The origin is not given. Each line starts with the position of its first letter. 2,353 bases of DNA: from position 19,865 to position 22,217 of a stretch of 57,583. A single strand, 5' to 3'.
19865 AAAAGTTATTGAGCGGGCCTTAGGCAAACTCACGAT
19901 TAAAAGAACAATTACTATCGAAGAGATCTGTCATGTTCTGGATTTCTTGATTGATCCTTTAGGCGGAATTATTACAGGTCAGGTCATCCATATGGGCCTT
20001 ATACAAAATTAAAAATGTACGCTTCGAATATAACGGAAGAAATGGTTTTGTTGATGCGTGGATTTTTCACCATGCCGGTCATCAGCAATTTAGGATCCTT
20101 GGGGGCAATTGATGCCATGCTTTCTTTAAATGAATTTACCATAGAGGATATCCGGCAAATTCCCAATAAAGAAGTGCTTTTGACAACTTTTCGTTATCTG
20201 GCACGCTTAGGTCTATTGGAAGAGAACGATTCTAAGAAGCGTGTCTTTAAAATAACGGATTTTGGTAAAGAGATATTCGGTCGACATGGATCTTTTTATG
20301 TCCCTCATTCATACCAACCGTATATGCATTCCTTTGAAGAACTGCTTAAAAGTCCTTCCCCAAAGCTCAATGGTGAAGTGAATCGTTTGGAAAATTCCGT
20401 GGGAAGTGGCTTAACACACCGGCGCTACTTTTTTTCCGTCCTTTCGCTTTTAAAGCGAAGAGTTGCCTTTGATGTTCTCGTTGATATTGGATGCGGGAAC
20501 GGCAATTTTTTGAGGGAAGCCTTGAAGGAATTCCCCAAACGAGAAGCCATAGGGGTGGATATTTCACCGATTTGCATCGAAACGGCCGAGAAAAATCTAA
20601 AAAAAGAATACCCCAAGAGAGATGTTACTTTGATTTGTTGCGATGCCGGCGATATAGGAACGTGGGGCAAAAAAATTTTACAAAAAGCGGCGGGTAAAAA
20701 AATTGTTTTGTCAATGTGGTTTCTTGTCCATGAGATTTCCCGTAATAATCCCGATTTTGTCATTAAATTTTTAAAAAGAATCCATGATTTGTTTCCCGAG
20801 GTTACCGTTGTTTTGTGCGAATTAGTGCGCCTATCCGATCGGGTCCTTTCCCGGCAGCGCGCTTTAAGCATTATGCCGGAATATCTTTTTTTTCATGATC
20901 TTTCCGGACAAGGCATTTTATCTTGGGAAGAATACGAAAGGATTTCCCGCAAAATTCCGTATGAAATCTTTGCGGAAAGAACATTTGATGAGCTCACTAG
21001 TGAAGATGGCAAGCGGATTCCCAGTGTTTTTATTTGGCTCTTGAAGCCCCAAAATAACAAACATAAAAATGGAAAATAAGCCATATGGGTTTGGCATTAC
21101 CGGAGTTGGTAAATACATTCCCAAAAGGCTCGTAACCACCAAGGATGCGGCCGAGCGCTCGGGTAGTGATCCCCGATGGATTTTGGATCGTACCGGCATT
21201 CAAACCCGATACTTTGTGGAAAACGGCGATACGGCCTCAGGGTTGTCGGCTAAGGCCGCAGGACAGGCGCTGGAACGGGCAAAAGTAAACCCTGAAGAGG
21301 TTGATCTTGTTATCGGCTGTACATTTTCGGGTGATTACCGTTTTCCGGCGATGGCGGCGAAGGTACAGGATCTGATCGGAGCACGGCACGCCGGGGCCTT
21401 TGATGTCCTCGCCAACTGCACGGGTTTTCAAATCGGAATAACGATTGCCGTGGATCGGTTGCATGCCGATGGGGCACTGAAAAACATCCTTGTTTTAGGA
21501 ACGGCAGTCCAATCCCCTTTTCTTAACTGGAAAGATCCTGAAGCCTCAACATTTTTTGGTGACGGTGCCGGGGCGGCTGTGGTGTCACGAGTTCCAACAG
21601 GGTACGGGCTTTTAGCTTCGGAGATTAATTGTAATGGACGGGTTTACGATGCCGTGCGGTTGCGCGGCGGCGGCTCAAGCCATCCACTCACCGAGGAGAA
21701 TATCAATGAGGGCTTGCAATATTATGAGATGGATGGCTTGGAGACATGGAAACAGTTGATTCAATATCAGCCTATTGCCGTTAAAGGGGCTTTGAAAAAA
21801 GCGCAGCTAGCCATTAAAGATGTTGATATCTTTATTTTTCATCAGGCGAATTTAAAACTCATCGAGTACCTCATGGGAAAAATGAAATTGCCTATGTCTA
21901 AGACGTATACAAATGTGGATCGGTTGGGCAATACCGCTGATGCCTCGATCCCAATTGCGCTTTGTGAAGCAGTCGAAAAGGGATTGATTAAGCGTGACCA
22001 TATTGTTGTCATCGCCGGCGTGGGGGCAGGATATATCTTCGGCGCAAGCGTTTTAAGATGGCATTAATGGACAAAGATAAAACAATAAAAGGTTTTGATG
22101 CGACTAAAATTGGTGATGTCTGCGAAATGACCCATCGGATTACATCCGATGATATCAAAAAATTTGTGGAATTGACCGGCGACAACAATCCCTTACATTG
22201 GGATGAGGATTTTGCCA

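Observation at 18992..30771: Carrier-protein acyl assembly line resembling Campylobacter cj1295-cj1304, predicting methylated glyceroyl-nonulosonate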

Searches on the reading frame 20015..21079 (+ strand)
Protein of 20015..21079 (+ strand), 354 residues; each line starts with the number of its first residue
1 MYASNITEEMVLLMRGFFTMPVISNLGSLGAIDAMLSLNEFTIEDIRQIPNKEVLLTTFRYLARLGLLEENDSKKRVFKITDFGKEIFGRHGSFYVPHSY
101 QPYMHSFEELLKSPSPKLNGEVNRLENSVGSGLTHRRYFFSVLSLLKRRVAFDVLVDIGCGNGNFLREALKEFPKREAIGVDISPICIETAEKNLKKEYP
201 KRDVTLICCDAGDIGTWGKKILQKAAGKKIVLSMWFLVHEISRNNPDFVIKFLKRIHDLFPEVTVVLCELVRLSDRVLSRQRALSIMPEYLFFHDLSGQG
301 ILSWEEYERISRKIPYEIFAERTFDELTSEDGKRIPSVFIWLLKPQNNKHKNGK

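Call 4: search_protein_families(library=pfam, proteins=[window:20015-21079:+], max_evalue=0.01)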
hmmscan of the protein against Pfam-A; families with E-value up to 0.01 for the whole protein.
window:20015-21079:+ (354 aa): 12 families
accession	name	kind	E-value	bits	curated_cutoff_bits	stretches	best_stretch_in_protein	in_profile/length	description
PF13649.12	Methyltransf_25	-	2.6e-10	41.3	27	1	156-214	2-58/97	Methyltransferase domain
PF13847.12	Methyltransf_31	-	2e-09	37.7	27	1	155-215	7-67/145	Methyltransferase domain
PF13489.12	Methyltransf_23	-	5.7e-09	36.3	27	1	142-280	13-128/164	Methyltransferase domain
PF08242.18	Methyltransf_12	-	1.2e-07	32.8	30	1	156-210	1-57/98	Methyltransferase domain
PF02390.23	Methyltransf_4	-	2.9e-06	27.3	24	1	154-211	4-60/173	Putative methyltransferase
PF08241.18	Methyltransf_11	-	3.6e-06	28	21.2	1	156-214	1-54/95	Methyltransferase domain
PF23525.1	Methyltransf_36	-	6.4e-05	22.7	27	1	121-168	3-57/268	AprA MT2-like domain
PF05175.20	MTS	-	0.00013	22.1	23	1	146-204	27-83/170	Methyltransferase small domain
PF01728.25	FtsJ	-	0.00016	22.1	24.1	1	153-254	23-141/181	FtsJ-like methyltransferase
PF10017.15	Methyltransf_33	-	0.00023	20.8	23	1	151-260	61-167/304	Histidine-specific methyltransferase, SAM-dependent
PF00891.24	Methyltransf_2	-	0.00035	20.4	22.3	1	150-207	61-116/210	O-methyltransferase domain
PF23589.2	WH_AprA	-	0.0009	20.2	27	1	16-111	2-91/94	AprA winged helix domain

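Call 13: search_protein_families(library=ncbifam, proteins=[window:20015-21079:+], max_evalue=0.01)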
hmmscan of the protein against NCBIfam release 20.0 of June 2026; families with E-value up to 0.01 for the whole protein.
window:20015-21079:+ (354 aa): 20 families
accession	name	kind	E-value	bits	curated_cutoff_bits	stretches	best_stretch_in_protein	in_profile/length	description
TIGR04543.1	ketoArg_3Met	equivalog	8.2e-16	58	425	1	51-325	51-320/336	2-ketoarginine methyltransferase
NF050150.1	RiPP_MTase_ApyS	equivalog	2.2e-08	33.7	400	1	142-301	132-286/323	RiPP biosynthesis methyltransferase ApyS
TIGR02072.1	BioC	equivalog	5.1e-07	29.7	184.95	1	141-211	22-88/244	malonyl-ACP O-methyltransferase BioC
NF041081.1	prot_lys_mtase_Arch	equivalog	7.4e-07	29.3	200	1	153-204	11-62/142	protein-lysine N-methyltransferase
TIGR00091.1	TIGR00091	equivalog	1.7e-06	27.6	112.65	1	154-212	19-76/194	tRNA (guanosine(46)-N7)-methyltransferase TrmB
TIGR03534.1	RF_mod_PrmC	equivalog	4.9e-06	26.2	199.1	1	143-211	81-147/253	peptide chain release factor N(5)-glutamine methyltransferase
NF001244.0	PRK00216.1-5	equivalog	8.1e-06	25.3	216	1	153-213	50-111/236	bifunctional demethylmenaquinone methyltransferase/2-methoxy-6-polyprenyl-1,4-benzoquinol methylase UbiE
NF043040.1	corrin_prot_MT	hypoth_equivalog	1.3e-05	24.7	180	1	155-256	45-138/216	corrinoid protein-associated methyltransferase CpaM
TIGR03438.1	egtD_ergothio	equivalog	1.6e-05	24.2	290.9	1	153-261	65-168/301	L-histidine N(alpha)-methyltransferase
TIGR04074.1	bacter_Hen1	equivalog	5.5e-05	21.8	340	1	140-198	272-329/462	3' terminal RNA ribose 2'-O-methyltransferase Hen1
NF001080.0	PRK00121.2-2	equivalog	5.8e-05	22.4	132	1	153-199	48-94/224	tRNA (guanosine(46)-N7)-methyltransferase TrmB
NF002463.0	PRK01683.1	equivalog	7.7e-05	22.4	297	1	153-197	33-77/258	trans-aconitate 2-methyltransferase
TIGR02469.1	CbiT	equivalog_domain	0.00022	21.5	78.3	1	148-200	15-68/124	precorrin-6Y C5,15-methyltransferase (decarboxylating) subunit CbiT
TIGR04371.1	methyltran_NanM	subfamily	0.00024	20.8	44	1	153-205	151-202/273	putative sugar O-methyltransferase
TIGR01934.1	MenG_MenH_UbiE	subfamily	0.0007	19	158.35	1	153-213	41-99/223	ubiquinone/menaquinone biosynthesis methyltransferase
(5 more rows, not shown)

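Call 65: search_solved_structures(query=window:20015-21079:+, max_evalue=0.01)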
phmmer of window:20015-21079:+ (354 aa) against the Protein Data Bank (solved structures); distinct sequences matched with E-value up to 0.01: 11.
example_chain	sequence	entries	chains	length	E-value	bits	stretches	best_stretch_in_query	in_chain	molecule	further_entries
8r4z_A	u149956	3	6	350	7.3e-07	31.6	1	52-305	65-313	2-ketoarginine methyltransferase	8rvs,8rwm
8rvc_A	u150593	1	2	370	8.8e-07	31.3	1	52-305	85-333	2-ketoarginine methyltransferase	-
5fa8_A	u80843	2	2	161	0.00053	22.2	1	151-198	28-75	Ribosomal protein L11 methyltransferase, putative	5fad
6b39_A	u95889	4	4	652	0.00076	21.7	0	65-182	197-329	AprA Methyltransferase 1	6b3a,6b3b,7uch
3jwi_A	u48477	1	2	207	0.0011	21.1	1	140-197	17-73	Methyltransferase type 12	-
3jwg_A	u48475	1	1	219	0.0012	21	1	140-197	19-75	Methyltransferase type 12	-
3jwh_A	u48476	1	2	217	0.002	20.3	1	141-197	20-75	Hen1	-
3jwj_A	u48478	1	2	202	0.0021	20.2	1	141-197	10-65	Hen1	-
4m72_A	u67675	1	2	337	0.0064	18.6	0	154-321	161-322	Methyltransferase MppJ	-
5jwj_A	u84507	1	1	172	0.0071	18.5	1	152-198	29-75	Protein-lysine N-methyltransferase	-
4m71_A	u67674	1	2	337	0.0089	18.2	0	154-316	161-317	Methyltransferase MppJ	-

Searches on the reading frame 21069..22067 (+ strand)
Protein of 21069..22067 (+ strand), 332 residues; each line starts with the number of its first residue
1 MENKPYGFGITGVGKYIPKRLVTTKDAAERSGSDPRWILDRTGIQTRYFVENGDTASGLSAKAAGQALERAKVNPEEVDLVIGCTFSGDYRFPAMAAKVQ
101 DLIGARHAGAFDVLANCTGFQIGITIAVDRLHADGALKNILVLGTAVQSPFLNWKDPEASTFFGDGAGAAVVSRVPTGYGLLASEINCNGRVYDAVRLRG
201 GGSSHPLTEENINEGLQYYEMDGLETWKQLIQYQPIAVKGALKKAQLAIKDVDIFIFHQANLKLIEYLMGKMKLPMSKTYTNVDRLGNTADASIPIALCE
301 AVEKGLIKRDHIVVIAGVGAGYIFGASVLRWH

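Call 4: search_protein_families(library=pfam, proteins=[window:21069-22067:+], max_evalue=0.01)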
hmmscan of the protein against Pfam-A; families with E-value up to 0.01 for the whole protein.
window:21069-22067:+ (332 aa): 2 families
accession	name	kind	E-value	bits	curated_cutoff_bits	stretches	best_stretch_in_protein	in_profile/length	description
PF08541.16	ACP_syn_III_C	-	6.2e-30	103.7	26.6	1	242-331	1-90/90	3-Oxoacyl-[acyl-carrier-protein (ACP)] synthase III C terminal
PF08545.16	ACP_syn_III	-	8.7e-17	61.2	24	1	111-190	1-80/80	3-Oxoacyl-[acyl-carrier-protein (ACP)] synthase III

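Call 13: search_protein_families(library=ncbifam, proteins=[window:21069-22067:+], max_evalue=0.01)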
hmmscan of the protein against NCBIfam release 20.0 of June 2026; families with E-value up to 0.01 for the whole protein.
window:21069-22067:+ (332 aa): 14 families
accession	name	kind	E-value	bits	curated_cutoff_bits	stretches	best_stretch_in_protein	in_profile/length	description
NF006829.0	PRK09352.1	subfamily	1.3e-85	287.2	249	1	8-331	5-321/322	beta-ketoacyl-ACP synthase 3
TIGR00747.1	fabH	subfamily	7.4e-78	261.8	292.1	1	9-331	4-322/322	beta-ketoacyl-ACP synthase III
NF004623.0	PRK05963.1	equivalog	7.2e-54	183.3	437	1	10-330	8-327/328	beta-ketoacyl-ACP synthase III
NF005541.0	PRK07204.1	equivalog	4.4e-52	177.5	402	1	10-329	7-327/329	beta-ketoacyl-ACP synthase III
NF005308.0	PRK06840.1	equivalog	5.6e-51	173.6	315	1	9-331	6-335/339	3-oxoacyl-ACP synthase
NF005703.0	PRK07515.1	equivalog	8.5e-31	107.2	304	1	57-330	97-371/373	beta-ketoacyl-ACP synthase III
NF009519.0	PRK12880.1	equivalog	7.5e-26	91.3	436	1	10-330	10-337/353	beta-ketoacyl-ACP synthase III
NF006720.0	PRK09258.1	equivalog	3.1e-25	89.2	285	2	35-144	40-149/338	3-oxoacyl-ACP synthase III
NF003274.0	PRK04262.1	equivalog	4.4e-18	65.4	244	2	8-146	3-141/347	hydroxymethylglutaryl-CoA synthase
TIGR00748.1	HMG_CoA_syn_Arc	equivalog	1.8e-09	37.3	353.35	1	9-145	3-139/345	hydroxymethylglutaryl-CoA synthase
NF005293.2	PRK06816.1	subfamily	4.2e-09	35.9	450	1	237-315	277-360/378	StlD/DarB family beta-ketosynthase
TIGR01835.1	HMG-CoA-S_prok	equivalog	1.3e-06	27.5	360.35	1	9-263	2-236/382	hydroxymethylglutaryl-CoA synthase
NF053539.1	resorcinol_DarB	exception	1.5e-06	27.6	550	1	237-314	276-358/377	dialkylresorcinol biosynthesis protein DarB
NF004720.0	PRK06064.1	subfamily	0.0044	15.8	420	0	57-144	23-111/389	thiolase domain-containing protein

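Call 63: search_solved_structures(query=window:21069-22067:+, max_evalue=1e-20)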
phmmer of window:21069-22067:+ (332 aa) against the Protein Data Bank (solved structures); distinct sequences matched with E-value up to 1e-20: 41.
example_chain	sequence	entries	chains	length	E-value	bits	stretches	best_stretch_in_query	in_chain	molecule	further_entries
8vd9_A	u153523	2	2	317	2.1e-55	191.4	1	9-331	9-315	Beta-ketoacyl-[acyl-carrier-protein] synthase III 1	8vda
4dfe_A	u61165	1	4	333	7.4e-54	186.3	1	10-331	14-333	3-oxoacyl-[acyl-carrier-protein] synthase 3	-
2ebd_A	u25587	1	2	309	1.1e-52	182.5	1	7-331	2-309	3-oxoacyl-[acyl-carrier-protein] synthase 3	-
4wzu_A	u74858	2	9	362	1.7e-52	181.8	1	10-331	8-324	3-oxoacyl-[acyl-carrier-protein] synthase 3 protein 2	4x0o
4x9k_A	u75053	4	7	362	3.2e-51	177.7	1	10-331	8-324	3-oxoacyl-[acyl-carrier-protein] synthase 3 protein 2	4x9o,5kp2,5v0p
1ub7_A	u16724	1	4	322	1e-48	169.4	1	9-331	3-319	3-oxoacyl-[acyl-carrier protein] synthase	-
4ryb_A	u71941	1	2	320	1.4e-46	162.4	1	10-330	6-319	3-oxoacyl-[acyl-carrier-protein] synthase 3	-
1zow_A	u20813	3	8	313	4.6e-46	160.7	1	8-331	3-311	3-oxoacyl-[acyl-carrier-protein] synthase III | 3-oxoacyl-[acyl-carrier-protein] synthase 3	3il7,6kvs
3il3_A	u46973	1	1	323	8.4e-46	159.8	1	10-330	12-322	3-oxoacyl-[acyl-carrier-protein] synthase 3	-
5bqs_A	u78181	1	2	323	1.1e-45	159.4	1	10-329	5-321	3-oxoacyl-[acyl-carrier-protein] synthase 3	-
8vdb_A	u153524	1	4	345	4.6e-45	157.4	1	10-331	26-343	Beta-ketoacyl-[acyl-carrier-protein] synthase III 2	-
3il9_A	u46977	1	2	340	4.2e-44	154.3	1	9-330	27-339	3-oxoacyl-[acyl-carrier-protein] synthase 3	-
6x7r_A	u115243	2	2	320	4.7e-44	154.1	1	10-330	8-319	3-oxoacyl-[acyl-carrier-protein] synthase 3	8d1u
1hn9_A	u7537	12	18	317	5.1e-44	154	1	10-330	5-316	BETA-KETOACYL-ACYL CARRIER PROTEIN SYNTHASE III | 3-oxoacyl-[acyl-carrier-protein] synthase III | 3-oxoacyl-[acyl-carrier-protein] synthase 3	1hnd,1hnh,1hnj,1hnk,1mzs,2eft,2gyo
9ka2_A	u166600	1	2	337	5.2e-44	154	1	10-330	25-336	Beta-ketoacyl-[acyl-carrier-protein] synthase III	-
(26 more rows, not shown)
